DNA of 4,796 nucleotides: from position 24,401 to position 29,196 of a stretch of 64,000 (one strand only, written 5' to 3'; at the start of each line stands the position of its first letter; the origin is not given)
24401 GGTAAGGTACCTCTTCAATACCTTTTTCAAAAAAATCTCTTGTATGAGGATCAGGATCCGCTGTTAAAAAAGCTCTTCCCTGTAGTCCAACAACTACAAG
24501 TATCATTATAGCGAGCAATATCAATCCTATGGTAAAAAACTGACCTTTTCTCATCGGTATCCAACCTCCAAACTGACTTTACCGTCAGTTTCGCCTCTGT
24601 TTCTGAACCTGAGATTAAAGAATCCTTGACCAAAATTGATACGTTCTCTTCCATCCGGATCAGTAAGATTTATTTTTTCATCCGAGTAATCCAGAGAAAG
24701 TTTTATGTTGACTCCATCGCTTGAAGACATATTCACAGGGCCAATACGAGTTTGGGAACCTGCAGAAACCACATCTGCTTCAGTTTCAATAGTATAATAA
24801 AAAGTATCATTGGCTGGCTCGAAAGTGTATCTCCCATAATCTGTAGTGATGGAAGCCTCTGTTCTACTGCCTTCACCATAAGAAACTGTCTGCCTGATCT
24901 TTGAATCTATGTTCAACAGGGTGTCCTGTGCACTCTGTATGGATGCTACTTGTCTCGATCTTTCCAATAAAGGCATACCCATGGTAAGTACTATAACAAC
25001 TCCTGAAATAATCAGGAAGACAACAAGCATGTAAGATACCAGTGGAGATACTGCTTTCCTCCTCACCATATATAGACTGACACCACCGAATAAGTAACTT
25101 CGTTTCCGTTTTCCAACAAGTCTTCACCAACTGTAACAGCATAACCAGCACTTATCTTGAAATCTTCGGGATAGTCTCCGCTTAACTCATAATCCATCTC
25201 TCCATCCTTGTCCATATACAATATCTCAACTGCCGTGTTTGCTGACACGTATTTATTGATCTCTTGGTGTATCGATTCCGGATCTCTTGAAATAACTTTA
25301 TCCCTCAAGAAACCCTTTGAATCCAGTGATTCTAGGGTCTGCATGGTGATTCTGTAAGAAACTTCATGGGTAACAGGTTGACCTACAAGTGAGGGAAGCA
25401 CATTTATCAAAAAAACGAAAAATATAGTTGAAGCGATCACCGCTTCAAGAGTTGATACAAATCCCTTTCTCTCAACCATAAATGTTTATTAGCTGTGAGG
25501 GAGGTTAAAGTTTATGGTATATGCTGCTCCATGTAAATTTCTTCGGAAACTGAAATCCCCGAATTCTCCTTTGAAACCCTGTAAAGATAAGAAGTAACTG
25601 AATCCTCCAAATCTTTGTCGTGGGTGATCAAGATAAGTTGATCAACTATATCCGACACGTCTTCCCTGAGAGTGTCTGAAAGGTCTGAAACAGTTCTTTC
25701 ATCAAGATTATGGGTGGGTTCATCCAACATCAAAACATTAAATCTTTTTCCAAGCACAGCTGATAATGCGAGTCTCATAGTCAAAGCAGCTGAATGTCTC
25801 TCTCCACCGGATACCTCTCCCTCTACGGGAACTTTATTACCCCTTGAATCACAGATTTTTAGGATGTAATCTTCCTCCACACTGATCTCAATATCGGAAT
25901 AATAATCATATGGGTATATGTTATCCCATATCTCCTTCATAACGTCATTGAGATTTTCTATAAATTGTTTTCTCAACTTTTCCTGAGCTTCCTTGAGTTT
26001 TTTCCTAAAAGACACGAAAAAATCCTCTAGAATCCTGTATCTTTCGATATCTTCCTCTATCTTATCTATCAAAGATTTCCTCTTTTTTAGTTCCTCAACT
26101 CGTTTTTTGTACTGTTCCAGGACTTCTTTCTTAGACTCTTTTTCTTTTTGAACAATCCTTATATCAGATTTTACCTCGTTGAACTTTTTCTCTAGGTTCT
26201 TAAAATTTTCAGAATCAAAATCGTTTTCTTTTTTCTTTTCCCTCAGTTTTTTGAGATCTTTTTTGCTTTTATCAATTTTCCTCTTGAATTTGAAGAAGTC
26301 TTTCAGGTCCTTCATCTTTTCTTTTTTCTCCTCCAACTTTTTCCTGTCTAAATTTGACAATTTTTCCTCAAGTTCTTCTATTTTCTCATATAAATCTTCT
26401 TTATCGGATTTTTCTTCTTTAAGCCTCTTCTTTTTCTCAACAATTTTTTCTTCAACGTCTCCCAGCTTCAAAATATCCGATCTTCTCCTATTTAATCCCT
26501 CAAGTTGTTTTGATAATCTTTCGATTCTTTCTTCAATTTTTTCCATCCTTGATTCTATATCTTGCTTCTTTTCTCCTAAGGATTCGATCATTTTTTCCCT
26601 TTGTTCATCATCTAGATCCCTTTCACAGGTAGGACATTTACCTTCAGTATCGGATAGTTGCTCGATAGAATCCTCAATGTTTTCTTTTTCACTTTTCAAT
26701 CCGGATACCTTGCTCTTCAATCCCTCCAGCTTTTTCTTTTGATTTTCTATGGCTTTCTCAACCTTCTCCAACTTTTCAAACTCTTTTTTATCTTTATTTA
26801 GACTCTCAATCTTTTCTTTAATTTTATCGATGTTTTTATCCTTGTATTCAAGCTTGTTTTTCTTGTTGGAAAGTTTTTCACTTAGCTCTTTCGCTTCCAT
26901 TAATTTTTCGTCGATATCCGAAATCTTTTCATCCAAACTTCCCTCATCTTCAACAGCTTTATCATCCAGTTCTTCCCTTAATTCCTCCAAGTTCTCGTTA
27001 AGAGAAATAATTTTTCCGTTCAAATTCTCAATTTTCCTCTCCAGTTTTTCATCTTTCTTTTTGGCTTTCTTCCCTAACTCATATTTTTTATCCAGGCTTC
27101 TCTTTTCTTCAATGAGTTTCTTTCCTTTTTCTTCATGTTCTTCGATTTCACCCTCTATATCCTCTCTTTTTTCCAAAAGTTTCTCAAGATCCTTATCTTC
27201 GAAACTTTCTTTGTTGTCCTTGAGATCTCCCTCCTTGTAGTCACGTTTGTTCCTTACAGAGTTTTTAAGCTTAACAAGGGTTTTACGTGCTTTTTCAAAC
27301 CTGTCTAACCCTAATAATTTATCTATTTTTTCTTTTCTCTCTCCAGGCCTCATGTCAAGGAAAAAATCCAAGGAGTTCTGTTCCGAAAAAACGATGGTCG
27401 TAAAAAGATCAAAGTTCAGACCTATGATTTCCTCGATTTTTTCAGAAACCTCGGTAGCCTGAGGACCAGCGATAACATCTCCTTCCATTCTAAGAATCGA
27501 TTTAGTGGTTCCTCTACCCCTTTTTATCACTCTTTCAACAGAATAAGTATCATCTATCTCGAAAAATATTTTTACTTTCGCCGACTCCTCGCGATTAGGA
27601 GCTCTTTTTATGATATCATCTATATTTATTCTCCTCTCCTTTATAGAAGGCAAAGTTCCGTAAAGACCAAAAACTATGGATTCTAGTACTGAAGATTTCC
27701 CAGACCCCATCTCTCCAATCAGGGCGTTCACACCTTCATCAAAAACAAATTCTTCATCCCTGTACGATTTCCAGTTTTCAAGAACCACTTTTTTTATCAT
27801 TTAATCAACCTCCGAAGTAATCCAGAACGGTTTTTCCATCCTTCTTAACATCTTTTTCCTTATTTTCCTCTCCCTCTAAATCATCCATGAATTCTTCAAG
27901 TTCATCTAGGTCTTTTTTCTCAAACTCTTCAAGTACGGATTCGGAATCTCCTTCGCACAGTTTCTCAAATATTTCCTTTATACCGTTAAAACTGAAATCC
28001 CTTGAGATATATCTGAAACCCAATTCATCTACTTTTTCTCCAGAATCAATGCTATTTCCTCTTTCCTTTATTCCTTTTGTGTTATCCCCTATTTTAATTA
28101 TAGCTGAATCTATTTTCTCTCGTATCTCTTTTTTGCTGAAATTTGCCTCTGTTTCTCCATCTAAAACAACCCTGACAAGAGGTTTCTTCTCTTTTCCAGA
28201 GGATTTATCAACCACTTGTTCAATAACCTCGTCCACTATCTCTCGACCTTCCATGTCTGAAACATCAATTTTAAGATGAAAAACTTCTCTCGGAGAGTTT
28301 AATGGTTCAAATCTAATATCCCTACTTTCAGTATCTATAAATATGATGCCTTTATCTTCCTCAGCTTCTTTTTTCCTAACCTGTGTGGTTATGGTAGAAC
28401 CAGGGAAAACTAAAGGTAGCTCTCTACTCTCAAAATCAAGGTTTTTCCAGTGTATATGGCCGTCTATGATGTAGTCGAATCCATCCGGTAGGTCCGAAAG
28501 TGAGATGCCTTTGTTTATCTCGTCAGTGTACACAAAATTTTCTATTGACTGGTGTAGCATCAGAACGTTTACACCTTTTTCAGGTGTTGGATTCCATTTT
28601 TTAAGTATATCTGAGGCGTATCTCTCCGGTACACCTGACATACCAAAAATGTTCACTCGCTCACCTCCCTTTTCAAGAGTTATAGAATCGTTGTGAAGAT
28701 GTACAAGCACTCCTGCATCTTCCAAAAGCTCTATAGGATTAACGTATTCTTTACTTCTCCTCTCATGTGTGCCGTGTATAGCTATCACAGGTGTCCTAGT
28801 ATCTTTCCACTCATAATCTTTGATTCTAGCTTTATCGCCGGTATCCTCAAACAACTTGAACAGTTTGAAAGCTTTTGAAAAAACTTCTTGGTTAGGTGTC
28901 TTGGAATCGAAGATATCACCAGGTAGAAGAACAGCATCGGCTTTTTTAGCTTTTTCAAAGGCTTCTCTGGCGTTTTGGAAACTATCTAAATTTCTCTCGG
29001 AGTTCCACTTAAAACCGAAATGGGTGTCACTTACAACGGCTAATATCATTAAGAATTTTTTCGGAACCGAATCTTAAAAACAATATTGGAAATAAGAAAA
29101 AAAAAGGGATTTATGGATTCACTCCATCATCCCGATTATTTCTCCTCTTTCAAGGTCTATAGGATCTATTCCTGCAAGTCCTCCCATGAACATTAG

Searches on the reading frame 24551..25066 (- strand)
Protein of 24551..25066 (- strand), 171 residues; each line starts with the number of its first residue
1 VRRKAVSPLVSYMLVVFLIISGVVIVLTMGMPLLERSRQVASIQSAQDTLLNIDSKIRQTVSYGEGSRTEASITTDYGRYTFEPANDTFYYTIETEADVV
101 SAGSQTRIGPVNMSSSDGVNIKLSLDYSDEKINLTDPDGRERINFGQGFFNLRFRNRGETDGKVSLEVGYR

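Call 59: search_protein_families(library=pfam, proteins=[window:24551-25066:-], max_evalue=0.001)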
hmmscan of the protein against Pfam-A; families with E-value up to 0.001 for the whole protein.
window:24551-25066:- (171 aa): 1 family
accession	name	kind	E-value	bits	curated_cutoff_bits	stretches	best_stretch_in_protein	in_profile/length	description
PF23960.2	DUF7289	-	0.00011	22.2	27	1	5-69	2-66/238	Family of unknown function (DUF7289)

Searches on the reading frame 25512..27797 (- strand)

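Call 21: search_protein_families(library=pfam, proteins=[window:25512-27797:-], max_evalue=0.01)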
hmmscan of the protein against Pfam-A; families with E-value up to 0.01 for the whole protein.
window:25512-27797:- (761 aa): 7 families
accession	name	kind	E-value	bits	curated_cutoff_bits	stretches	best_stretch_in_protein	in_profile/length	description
PF13476.12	AAA_23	-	3.7e-17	64.1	27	1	3-260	1-197/201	AAA domain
PF02463.25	SMC_N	-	4.7e-12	46.2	40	1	1-88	2-100/220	RecF/RecN/SMC N terminal domain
PF13175.12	AAA_15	-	5.9e-11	43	32.1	1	1-320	3-282/374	AAA ATPase domain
PF04423.19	Rad50_zn_hook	-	1.4e-08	34.9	24.3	1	367-415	1-49/52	Rad50 zinc hook motif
PF13555.12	AAA_29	-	7.3e-06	26.1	27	1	2-43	2-44/61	P-loop containing region of AAA domain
PF13558.12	SbcC_Walker_B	-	1.3e-05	25.8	27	1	646-711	14-89/90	SbcC/RAD50-like, Walker B motif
PF10186.14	ATG14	-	0.0053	16.3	33.2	1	388-523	13-128/347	Vacuolar sorting 38 and autophagy-related subunit 14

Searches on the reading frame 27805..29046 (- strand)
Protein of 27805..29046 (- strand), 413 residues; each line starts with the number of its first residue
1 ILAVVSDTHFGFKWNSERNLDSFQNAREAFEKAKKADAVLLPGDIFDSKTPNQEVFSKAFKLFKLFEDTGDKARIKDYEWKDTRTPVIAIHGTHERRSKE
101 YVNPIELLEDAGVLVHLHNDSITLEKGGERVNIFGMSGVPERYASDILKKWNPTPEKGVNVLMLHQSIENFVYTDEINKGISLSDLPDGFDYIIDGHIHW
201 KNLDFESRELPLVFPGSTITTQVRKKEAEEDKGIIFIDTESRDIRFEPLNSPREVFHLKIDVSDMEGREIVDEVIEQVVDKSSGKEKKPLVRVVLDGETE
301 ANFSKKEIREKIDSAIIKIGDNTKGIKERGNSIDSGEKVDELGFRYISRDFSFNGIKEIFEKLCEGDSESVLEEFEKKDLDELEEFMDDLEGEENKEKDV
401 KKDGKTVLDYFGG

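Call 21: search_protein_families(library=pfam, proteins=[window:27805-29046:-], max_evalue=0.01)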
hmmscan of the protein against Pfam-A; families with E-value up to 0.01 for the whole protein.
window:27805-29046:- (413 aa): 2 families
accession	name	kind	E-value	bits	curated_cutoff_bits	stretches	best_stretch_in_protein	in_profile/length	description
PF00149.33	Metallophos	-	7.3e-11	43.3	21.5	1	3-200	4-190/191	Calcineurin-like phosphoesterase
PF12850.12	Metallophos_2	-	1.9e-07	31.7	27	1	2-222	3-139/154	Calcineurin-like phosphoesterase superfamily domain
